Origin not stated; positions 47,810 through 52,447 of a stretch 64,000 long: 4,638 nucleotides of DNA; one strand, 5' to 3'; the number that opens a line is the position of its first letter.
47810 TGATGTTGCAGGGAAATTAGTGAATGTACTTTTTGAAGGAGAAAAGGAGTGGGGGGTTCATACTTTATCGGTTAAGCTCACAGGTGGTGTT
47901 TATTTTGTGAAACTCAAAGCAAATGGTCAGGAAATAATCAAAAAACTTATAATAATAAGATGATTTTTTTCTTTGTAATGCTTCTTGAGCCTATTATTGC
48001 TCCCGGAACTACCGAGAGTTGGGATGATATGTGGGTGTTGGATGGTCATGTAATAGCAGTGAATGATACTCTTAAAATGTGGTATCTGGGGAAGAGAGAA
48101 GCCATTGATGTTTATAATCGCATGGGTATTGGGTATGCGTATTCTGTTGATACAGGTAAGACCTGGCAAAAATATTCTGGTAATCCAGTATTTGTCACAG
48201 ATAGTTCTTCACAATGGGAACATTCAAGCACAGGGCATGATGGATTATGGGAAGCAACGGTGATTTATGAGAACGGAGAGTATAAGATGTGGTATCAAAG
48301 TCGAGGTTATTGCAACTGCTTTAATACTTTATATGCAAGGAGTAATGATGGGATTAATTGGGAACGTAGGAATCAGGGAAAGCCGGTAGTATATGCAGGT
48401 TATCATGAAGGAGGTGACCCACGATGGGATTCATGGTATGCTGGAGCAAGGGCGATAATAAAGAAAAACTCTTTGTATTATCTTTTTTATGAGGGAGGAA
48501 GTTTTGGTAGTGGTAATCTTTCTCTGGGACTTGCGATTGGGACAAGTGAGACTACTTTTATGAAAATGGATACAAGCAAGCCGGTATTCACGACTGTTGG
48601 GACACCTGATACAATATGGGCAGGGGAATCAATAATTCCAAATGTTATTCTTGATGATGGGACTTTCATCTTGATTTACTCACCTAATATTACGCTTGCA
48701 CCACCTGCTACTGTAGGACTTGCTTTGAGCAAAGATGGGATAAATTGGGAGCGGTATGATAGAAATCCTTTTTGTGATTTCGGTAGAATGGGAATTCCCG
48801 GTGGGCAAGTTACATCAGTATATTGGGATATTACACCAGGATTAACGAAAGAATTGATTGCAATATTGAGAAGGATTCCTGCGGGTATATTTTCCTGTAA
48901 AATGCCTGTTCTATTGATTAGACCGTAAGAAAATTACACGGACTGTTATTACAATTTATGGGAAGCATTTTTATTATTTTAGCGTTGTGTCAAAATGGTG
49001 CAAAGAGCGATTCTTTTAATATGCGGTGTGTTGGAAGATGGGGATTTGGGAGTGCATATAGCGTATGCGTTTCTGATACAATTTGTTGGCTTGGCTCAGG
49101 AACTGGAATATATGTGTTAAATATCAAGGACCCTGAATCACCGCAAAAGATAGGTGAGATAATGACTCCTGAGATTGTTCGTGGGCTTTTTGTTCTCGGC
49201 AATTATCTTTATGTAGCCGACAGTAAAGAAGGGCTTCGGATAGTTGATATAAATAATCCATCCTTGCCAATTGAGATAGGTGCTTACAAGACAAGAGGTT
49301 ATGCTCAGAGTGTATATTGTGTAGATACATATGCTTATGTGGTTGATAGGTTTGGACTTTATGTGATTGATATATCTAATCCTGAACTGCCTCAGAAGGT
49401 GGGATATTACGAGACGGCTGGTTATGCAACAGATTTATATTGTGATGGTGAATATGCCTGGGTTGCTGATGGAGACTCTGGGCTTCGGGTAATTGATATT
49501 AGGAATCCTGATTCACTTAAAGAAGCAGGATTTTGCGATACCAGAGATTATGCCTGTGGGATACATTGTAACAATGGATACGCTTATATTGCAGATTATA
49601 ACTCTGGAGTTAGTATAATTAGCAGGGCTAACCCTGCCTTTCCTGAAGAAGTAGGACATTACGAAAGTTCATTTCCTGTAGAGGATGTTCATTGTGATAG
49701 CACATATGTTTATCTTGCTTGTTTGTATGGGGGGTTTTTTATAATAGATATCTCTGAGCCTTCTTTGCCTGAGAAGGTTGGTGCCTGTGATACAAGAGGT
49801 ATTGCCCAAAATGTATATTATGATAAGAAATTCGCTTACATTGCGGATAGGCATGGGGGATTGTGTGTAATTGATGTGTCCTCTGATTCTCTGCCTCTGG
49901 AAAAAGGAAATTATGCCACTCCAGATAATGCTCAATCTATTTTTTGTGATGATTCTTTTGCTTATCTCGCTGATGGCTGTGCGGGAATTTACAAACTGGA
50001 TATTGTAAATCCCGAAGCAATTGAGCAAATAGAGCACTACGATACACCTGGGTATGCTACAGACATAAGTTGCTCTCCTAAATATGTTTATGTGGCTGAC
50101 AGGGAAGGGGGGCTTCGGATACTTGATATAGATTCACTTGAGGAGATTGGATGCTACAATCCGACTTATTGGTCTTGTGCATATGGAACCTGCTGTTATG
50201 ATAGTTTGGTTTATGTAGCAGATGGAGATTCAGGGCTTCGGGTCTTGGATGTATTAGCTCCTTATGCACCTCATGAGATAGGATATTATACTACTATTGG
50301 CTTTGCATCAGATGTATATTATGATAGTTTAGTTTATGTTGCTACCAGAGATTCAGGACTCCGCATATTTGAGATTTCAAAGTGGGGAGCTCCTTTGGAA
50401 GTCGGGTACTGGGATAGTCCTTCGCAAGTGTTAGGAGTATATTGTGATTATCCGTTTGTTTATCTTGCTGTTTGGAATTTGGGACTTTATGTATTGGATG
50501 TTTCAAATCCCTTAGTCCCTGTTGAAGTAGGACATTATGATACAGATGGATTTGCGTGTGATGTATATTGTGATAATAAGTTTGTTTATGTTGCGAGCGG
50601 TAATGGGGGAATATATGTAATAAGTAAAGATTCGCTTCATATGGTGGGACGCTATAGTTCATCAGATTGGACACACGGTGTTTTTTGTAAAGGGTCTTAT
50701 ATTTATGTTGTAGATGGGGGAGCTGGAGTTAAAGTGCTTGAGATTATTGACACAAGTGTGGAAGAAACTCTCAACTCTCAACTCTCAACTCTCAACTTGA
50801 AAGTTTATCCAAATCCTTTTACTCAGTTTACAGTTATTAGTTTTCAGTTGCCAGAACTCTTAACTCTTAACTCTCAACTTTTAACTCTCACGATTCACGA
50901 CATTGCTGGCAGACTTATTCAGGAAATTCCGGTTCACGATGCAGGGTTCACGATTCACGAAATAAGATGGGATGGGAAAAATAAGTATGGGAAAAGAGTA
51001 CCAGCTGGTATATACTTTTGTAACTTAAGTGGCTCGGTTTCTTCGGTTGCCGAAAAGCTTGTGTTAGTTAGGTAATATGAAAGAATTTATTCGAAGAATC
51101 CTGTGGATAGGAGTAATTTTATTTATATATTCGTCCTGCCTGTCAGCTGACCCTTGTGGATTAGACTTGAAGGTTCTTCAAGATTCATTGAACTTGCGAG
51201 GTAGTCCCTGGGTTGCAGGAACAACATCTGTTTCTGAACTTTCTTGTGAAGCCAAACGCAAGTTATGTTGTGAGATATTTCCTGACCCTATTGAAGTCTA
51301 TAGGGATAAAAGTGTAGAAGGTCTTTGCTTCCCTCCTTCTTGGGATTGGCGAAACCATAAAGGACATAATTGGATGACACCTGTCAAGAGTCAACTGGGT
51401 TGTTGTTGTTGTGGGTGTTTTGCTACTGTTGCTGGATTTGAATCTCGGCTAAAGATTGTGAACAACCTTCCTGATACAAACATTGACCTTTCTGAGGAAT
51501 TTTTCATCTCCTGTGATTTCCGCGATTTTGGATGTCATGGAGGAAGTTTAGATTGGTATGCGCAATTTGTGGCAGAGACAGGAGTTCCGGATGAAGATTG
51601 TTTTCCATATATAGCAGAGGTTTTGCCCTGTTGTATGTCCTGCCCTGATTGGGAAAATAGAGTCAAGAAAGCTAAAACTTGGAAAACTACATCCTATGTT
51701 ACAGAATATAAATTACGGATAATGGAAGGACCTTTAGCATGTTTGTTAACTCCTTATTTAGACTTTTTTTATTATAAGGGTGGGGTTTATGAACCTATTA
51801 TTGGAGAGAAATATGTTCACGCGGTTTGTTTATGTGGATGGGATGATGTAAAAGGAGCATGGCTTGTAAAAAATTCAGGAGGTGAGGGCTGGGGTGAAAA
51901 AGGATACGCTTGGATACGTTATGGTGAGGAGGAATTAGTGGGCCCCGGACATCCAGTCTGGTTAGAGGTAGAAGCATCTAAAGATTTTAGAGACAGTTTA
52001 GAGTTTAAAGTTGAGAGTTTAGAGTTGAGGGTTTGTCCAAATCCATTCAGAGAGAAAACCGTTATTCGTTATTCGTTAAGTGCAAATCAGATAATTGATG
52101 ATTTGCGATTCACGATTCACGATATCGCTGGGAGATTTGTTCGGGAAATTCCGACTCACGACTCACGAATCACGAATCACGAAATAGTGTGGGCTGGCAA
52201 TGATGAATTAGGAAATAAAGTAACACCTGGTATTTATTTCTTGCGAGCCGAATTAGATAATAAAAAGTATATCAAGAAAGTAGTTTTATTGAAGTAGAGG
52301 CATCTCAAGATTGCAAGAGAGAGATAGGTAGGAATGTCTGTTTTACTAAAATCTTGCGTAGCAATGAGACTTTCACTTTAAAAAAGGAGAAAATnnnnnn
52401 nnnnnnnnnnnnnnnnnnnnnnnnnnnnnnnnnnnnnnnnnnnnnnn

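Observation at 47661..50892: Heptamer tracts concentrate at the junction between the cargo domain and the sorting domain of T9SS substrates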

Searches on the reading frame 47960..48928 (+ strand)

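Call 79: search_protein_families(library=ncbifam, proteins=[window:47960-48928:+], max_evalue=0.001)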
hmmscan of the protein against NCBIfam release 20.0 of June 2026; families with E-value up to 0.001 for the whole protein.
window:47960-48928:+ (322 aa): 3 families
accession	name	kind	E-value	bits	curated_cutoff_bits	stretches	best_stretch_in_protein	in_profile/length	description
NF052550.1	BManbPhaseBMBP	equivalog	2.5e-10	40.2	450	1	71-179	6-108/296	beta-1,2-mannobiose phosphorylase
NF049877.1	GlucurArabfur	equivalog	1.6e-08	32.6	1800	1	57-179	228-334/1400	beta-d-glucuronidase/beta-L-arabinofuranosidase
NF058598.1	BetMansidBT3780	equivalog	0.00032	19.9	550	0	125-178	97-148/366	beta-1,2-mannosidase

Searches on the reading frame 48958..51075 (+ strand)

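Call 7: search_protein_families(library=pfam, proteins=[window:48958-51075:+], max_evalue=0.01)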
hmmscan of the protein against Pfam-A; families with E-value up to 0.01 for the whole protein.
window:48958-51075:+ (705 aa): 7 families
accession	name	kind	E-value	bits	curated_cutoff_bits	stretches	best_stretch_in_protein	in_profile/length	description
PF08309.17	LVIVD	-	1.3e-79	261.8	20.2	8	75-112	5-42/42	LVIVD repeat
PF21544.3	PorZ_N_b_propeller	-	4.8e-10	40.4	27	0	324-387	80-139/154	TSS9, PorZ, N-terminal beta-propeller domain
PF16819.11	DUF5074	-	1.7e-07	31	27.2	0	83-226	73-213/353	Domain of unknown function (DUF5074)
PF09826.15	Beta_propel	-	2.5e-06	27.1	22.4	0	134-158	329-353/495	Beta propeller domain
PF13860.13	FlgD_ig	-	3.4e-06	27.4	27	1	638-688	21-71/79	FlgD Ig-like domain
PF18962.6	Por_Secre_tail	-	7.7e-05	23.4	27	1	616-702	1-74/75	Secretion system C-terminal sorting domain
PF13570.13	Beta-prop_ACSF4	-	9.6e-05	22.4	133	0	245-473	100-329/329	Beta-alanine-activating enzyme, beta-propeller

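Call 8: search_protein_families(library=ncbifam, proteins=[window:48958-51075:+], max_evalue=0.01)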
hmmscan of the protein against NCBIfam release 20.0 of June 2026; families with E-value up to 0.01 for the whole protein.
window:48958-51075:+ (705 aa): 7 families
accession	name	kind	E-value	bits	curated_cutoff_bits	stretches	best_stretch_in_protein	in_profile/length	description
TIGR04312.1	choice_anch_B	subfamily_domain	8.3e-22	77.9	100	2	46-111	256-325/364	choice-of-anchor B family protein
NF033707.1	T9SS_sortase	equivalog_domain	1.6e-08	32.7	420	1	606-691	991-1076/1095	type IX secretion system sortase PorU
NF052228.1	T9SS_PorZ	equivalog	5.8e-08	31.6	260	1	612-692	671-742/757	type IX secretion system anionic LPS delivery protein PorZ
TIGR04183.1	Por_Secre_tail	domain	1.4e-07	31.4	23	1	616-702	1-70/72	T9SS type A sorting domain-containing protein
NF005176.1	PRK06655.1-1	equivalog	8e-06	25.9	230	1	638-700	95-157/197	flagellar hook assembly protein FlgD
NF052323.1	T9SSA_dep_M6i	equivalog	0.00014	19.9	600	1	615-699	959-1033/1043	T9SS-dependent M6-like inactivated metalloprotease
NF009276.0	PRK12633.1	equivalog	0.0094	15.7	383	0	641-693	130-182/234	flagellar basal body rod modification protein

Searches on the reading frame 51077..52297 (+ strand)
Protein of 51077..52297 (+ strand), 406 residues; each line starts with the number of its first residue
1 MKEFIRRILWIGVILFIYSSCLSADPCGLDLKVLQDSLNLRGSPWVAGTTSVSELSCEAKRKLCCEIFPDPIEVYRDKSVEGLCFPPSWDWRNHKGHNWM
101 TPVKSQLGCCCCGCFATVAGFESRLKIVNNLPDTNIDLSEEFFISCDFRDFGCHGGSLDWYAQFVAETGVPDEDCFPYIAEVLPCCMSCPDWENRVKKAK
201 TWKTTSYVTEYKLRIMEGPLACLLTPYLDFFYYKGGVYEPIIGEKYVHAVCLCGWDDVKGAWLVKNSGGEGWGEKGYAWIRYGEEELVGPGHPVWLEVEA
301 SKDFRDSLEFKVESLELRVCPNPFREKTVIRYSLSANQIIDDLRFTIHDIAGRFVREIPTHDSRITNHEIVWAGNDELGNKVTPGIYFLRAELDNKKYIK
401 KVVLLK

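Call 7: search_protein_families(library=pfam, proteins=[window:51077-52297:+], max_evalue=0.01)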
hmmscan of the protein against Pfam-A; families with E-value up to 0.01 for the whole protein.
window:51077-52297:+ (406 aa): 3 families
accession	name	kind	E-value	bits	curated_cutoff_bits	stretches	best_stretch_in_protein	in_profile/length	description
PF00112.29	Peptidase_C1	-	7.5e-38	131.2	20.7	1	86-285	2-207/220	Papain family cysteine protease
PF13860.13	FlgD_ig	-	3.4e-06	27.4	27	1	336-395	18-77/79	FlgD Ig-like domain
PF18962.6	Por_Secre_tail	-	0.00018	22.2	27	1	321-403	3-74/75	Secretion system C-terminal sorting domain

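Call 8: search_protein_families(library=ncbifam, proteins=[window:51077-52297:+], max_evalue=0.01)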
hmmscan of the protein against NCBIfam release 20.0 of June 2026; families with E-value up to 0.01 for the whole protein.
window:51077-52297:+ (406 aa): 4 families
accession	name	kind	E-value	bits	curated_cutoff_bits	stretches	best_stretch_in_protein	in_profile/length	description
TIGR04183.1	Por_Secre_tail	domain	4.7e-07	29.7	23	1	321-403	3-70/72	T9SS type A sorting domain-containing protein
NF033707.1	T9SS_sortase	equivalog_domain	1e-06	26.8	420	1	309-397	991-1081/1095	type IX secretion system sortase PorU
NF005176.1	PRK06655.1-1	equivalog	5.5e-05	23.2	230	1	334-395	90-151/197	flagellar hook assembly protein FlgD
NF052323.1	T9SSA_dep_M6i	equivalog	0.0015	16.5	600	1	321-394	962-1027/1043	T9SS-dependent M6-like inactivated metalloprotease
